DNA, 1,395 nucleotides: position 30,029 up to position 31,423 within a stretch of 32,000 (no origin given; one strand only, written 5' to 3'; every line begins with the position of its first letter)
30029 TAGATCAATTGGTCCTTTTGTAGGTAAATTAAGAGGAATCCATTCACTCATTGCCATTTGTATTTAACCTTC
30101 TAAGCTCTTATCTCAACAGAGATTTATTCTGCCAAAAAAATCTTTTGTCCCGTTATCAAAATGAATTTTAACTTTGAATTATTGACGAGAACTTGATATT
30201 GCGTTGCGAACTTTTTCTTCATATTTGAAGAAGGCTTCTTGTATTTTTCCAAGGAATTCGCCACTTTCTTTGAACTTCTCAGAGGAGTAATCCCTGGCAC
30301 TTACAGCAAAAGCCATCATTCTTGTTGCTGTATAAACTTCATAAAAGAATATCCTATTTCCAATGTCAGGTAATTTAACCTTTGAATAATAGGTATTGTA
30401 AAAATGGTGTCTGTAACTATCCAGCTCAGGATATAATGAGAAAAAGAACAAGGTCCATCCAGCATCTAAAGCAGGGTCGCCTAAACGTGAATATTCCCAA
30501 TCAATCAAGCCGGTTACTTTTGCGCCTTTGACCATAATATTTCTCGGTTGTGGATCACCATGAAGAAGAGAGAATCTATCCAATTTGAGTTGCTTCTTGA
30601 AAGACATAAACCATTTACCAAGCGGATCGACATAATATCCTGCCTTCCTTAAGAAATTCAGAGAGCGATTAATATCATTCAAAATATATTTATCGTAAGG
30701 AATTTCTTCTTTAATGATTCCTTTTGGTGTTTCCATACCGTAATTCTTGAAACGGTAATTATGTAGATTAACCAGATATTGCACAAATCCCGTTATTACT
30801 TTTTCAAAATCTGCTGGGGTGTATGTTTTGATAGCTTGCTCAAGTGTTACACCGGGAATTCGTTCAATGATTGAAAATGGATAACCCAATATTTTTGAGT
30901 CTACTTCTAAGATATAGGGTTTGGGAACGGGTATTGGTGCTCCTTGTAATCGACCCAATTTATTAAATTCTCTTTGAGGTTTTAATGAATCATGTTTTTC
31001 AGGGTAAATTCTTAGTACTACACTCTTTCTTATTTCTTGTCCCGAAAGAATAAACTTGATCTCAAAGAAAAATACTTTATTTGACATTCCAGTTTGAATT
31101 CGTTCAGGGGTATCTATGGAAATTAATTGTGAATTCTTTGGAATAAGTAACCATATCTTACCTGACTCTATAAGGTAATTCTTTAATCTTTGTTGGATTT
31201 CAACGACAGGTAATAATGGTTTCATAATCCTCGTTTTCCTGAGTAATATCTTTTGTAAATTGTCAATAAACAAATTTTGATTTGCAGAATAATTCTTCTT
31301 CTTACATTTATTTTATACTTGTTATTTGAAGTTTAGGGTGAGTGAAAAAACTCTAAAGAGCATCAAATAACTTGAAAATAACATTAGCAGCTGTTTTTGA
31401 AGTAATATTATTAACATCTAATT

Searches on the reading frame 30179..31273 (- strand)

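Call 79: search_protein_families(library=pfam, proteins=[window:30179-31273:-], max_evalue=0.00001)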
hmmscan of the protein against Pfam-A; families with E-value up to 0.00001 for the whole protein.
window:30179-31273:- (364 aa): 2 families
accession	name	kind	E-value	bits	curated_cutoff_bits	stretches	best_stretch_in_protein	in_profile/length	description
PF01636.29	APH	-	1.2e-27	97.7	23.2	1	58-292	4-229/239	Phosphotransferase enzyme family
PF01633.27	Choline_kinase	-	5.4e-08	32.9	29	0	57-108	2-50/300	Choline/ethanolamine kinase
